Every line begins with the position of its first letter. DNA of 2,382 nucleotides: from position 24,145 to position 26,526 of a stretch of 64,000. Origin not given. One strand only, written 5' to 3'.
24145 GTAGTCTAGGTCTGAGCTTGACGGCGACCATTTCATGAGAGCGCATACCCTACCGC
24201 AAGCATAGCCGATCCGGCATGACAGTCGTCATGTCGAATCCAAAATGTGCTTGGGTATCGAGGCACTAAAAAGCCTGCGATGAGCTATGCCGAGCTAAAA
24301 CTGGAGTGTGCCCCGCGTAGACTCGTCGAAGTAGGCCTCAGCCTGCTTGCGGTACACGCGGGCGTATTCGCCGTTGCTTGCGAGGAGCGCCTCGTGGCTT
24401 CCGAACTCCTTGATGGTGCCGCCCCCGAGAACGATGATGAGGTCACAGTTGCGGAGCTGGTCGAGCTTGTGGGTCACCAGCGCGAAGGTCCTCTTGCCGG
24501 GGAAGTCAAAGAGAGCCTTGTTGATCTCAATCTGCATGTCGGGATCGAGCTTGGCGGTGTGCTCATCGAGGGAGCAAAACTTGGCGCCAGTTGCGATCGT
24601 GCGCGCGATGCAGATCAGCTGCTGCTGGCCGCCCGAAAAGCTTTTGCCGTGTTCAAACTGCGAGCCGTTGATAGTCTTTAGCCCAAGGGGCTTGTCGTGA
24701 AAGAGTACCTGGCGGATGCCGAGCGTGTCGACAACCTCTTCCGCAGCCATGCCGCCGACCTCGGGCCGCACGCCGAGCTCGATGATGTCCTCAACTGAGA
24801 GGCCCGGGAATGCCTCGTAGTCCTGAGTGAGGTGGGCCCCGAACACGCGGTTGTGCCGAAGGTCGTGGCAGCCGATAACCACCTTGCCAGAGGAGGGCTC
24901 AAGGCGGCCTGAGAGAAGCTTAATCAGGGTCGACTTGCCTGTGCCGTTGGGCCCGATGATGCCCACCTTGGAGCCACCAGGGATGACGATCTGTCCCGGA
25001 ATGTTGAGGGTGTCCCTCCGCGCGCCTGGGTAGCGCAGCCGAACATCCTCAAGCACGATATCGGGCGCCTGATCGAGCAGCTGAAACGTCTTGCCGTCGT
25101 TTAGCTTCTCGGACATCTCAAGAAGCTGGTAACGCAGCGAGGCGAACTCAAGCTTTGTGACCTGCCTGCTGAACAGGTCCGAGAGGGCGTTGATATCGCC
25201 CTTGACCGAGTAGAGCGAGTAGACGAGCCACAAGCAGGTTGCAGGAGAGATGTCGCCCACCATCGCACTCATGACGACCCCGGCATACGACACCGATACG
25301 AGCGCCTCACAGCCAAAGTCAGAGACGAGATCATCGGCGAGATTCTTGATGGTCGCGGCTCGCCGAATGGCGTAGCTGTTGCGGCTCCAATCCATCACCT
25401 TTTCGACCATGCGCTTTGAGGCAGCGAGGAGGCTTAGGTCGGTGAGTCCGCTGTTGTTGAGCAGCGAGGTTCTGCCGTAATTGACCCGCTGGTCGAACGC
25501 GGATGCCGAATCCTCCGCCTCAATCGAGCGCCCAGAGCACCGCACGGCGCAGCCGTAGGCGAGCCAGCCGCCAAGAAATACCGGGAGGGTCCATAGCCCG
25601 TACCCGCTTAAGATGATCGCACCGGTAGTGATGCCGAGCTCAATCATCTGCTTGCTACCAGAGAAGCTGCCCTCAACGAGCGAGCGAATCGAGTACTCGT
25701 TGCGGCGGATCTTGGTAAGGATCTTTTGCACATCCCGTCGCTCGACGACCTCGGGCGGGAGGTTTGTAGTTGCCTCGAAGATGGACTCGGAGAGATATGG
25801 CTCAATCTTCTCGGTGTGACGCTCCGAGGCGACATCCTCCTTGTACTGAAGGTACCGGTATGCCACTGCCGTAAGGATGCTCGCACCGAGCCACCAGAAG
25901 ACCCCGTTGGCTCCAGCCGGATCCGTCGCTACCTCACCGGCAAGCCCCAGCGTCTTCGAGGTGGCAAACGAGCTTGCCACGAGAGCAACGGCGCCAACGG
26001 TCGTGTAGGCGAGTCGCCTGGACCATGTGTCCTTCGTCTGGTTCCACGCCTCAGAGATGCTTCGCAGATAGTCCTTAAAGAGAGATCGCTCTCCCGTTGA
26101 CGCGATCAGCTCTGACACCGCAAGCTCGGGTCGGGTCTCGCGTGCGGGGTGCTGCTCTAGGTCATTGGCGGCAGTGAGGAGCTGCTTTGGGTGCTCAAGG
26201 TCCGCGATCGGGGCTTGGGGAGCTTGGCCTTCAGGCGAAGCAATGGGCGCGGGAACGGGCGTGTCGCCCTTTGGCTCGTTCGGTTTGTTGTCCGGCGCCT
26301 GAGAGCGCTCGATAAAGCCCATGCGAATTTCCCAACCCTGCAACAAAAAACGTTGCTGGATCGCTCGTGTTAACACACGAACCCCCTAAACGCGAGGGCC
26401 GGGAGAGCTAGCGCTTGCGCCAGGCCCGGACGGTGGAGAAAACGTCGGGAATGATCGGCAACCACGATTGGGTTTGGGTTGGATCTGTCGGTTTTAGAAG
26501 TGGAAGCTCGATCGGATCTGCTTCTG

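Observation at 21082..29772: Co-directional cluster: TPR-glycosyltransferase, TPR dual-methyltransferase, ABC exporter and PAS-rich hybrid histidine kinase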

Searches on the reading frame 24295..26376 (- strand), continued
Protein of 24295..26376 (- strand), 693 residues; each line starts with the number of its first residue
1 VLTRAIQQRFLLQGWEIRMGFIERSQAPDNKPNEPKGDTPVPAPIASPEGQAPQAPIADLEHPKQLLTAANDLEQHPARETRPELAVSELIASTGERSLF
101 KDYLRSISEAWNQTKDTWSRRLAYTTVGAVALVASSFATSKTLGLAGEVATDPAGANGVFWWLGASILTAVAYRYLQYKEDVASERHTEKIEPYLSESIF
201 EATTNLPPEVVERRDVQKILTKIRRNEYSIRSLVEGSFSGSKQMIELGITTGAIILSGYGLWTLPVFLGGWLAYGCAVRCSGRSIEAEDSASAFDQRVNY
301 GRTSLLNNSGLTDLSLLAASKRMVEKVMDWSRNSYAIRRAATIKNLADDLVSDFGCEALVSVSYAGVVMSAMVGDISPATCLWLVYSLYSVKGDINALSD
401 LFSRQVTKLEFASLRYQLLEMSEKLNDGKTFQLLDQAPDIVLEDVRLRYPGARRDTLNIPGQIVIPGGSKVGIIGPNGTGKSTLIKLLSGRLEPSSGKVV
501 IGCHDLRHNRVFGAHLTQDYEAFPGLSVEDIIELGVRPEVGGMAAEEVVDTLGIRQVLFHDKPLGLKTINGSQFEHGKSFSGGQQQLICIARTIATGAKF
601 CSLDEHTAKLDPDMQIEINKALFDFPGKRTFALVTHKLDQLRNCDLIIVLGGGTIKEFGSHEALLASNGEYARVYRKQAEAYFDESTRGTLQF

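Call 90: search_protein_families(library=pfam, proteins=[L100:4083-7520:+, L100:14467-16650:+, L099:2550-3743:+, L099:4375-5451:+, L099:6334-6960:+, L099:6918-8015:+, L099:8075-8659:+, L099:12045-14039:-, L099:14036-17569:-, L099:17727-19025:-], max_evalue=0.001)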
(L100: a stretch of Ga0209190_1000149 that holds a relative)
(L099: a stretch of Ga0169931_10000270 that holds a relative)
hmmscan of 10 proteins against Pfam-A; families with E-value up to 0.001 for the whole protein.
L100:4083-7520:+ (1145 aa): 0 families

L100:14467-16650:+ (727 aa): 3 families
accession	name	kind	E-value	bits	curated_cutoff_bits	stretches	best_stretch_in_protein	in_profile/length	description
PF01055.32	Glyco_hydro_31_2nd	-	3.7e-116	388.5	23.5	1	169-530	1-327/328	Glycosyl hydrolases family 31 TIM-barrel domain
PF13802.12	Gal_mutarotas_2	-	3.9e-18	66.8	27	1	48-127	103-184/184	Glycosyl hydrolase 31 N-terminal galactose mutarotase-like domain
PF21365.3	Glyco_hydro_31_3rd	-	2.4e-14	54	24.4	1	540-630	2-87/87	Glycosyl hydrolase family 31 C-terminal domain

L099:2550-3743:+ (397 aa): 2 families
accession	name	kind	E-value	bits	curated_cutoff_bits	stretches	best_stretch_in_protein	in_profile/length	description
PF13472.12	Lipase_GDSL_2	-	1.2e-13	52.4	32.9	1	140-379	1-177/178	GDSL-like Lipase/Acylhydrolase family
PF00657.28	Lipase_GDSL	-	1.8e-12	48.3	23.6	1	138-385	1-208/208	GDSL-like Lipase/Acylhydrolase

L099:4375-5451:+ (358 aa): 4 families
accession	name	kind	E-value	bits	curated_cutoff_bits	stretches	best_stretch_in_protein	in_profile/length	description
PF02222.28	ATP-grasp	-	1.5e-59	201.1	27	1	104-280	2-179/179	ATP-grasp domain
PF22660.2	RS_preATP-grasp-like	-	7.2e-32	110.1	27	1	2-96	3-98/98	Ribonucleotide synthetase preATP-grasp domain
PF17769.7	PurK_C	-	2.6e-15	56.3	22.6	1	301-348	1-51/56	Phosphoribosylaminoimidazole carboxylase C-terminal domain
PF02786.22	CPSase_L_D2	-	1.6e-06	28.2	19.8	1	97-268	1-184/211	Carbamoyl-phosphate synthase L chain, ATP binding domain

L099:6334-6960:+ (208 aa): 1 family
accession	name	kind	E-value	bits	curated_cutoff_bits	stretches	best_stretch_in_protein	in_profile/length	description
PF04264.18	YceI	-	4.3e-09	37.3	23.7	1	47-158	7-112/150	YceI-like domain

L099:6918-8015:+ (365 aa): 2 families
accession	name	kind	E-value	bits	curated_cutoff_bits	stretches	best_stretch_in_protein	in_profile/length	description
PF01300.24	Sua5_yciO_yrdC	-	4.2e-53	179.9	25.1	1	50-231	3-178/178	Telomere recombination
PF03481.19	Sua5_C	-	1.2e-22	81.3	22.9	1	233-362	1-136/136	Threonylcarbamoyl-AMP synthase, C-terminal domain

L099:8075-8659:+ (194 aa): 1 family
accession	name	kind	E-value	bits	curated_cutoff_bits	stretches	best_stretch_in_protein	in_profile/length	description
PF00908.23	dTDP_sugar_isom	-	4e-20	72.6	27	1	20-181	3-161/168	dTDP-4-dehydrorhamnose 3,5-epimerase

L099:12045-14039:- (664 aa): 4 families
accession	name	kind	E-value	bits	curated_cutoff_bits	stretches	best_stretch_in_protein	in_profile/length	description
PF00082.27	Peptidase_S8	-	1.8e-58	198.5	21.8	1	173-442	3-286/288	Subtilase family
PF13620.12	CarboxypepD_reg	-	2e-15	57.3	32.3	1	504-578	2-76/82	Carboxypeptidase regulatory-like domain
PF17210.9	SdrD_B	-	0.00022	21.8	29.7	1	508-566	16-75/112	SdrD B-like domain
PF13715.12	CarbopepD_reg_2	-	0.00037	20.9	32.2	1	504-570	1-64/88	CarboxypepD_reg-like domain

L099:14036-17569:- (1177 aa): 2 families
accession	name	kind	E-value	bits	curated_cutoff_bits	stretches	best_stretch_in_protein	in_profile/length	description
PF13620.12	CarboxypepD_reg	-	1.4e-15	57.9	32.3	1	565-619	1-58/82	Carboxypeptidase regulatory-like domain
PF13715.12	CarbopepD_reg_2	-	3.8e-06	27.3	32.2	0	566-609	1-45/88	CarboxypepD_reg-like domain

L099:17727-19025:- (432 aa): 1 family
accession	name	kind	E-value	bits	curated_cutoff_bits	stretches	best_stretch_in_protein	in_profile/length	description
PF19676.4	DUF6178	-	3.2e-53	181.5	25.5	1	19-356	22-365/561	Family of unknown function (DUF6178)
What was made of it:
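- The other distant ABC relative (L099) sits among housekeeping genes (call 90).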

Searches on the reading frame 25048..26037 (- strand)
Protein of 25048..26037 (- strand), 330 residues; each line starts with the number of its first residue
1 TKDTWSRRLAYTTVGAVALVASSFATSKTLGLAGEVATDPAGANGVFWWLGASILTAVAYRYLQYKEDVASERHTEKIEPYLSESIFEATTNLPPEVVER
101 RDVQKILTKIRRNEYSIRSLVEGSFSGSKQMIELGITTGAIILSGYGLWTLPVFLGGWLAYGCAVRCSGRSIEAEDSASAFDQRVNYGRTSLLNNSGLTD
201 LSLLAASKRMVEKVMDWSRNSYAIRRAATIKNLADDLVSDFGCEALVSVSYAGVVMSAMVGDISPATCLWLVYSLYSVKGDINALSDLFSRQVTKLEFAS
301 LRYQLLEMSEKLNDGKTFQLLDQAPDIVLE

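Call 82: search_protein_representatives(protein=window:25048-26037:-)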
Query: 330 residues. Proteins with E-value up to 0.001 (for the whole library): 11; up to 1e-10: 7; up to 1e-30: 3. The best 11 are listed.
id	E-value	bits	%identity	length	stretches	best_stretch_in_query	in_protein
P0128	4.4e-172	587.8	79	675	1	1-330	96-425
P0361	1.5e-49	185.3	33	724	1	4-329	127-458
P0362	1.0e-37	146.6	30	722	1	5-328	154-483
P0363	5.3e-29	117.9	32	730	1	16-314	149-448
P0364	6.2e-27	111.1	29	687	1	4-329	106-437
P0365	5.9e-16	75.1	26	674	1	5-329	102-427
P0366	7.0e-16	74.8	23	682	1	9-329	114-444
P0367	4.2e-08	49.3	24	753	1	24-330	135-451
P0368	4.8e-05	39.2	25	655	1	63-247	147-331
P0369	7.2e-05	38.7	25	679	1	43-268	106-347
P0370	4.4e-04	36.1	24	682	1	8-307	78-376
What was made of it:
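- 24295..26322 (-): Fused ABC half-transporter (membrane domain then ATPase; ABCB/MsbA-like) with a roughly 95-aa low-complexity N-terminus and a rare, divergent membrane domain. The membrane domain matches only 11 representative clusters among 1.84 billion (call 82).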

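Call 83: find_encoding_contigs(protein=P0361, flank=10000, max_places=3)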
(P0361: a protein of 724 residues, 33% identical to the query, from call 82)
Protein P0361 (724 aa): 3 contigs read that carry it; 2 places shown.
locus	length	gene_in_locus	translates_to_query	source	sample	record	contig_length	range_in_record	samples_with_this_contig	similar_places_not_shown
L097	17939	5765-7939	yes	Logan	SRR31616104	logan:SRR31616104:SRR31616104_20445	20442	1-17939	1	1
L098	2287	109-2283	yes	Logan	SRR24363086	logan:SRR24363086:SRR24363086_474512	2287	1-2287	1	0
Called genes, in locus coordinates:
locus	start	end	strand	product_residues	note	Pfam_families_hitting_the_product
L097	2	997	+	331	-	?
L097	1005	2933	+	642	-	-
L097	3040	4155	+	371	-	PF01757:Acyl_transf_3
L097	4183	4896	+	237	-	PF08242:Methyltransf_12 (weak), PF13489:Methyltransf_23, PF13847:Methyltransf_31, PF08241:Methyltransf_11, PF13649:Methyltransf_25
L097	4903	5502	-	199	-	PF14091:DUF4269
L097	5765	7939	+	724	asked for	PF00005:ABC_tran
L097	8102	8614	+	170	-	-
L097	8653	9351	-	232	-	PF00535:Glycos_transf_2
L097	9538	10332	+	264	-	PF02743:dCache_1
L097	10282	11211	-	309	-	-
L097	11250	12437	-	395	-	PF04055:Radical_SAM, PF19288:CofH_C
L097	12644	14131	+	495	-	PF00370:FGGY_N, PF02782:FGGY_C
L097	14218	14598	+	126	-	-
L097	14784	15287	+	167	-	PF00011:HSP20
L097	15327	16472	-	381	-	PF01594:AI-2E_transport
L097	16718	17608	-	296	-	PF00487:FA_desaturase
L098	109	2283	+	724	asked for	PF00005:ABC_tran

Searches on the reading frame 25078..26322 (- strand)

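Call 60: search_protein_families(library=pfam, proteins=[window:25078-26322:-], max_evalue=1)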
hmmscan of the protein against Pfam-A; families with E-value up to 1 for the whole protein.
seq(415 aa): 2 families
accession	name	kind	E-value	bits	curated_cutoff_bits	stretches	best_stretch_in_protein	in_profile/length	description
PF22022.2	Phage_int_M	-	0.00057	20.5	27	1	152-210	3-62/96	Phage integrase central domain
PF23864.1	DUF7222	-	0.25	12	27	0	68-101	30-63/108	Domain of unknown function (DUF7222)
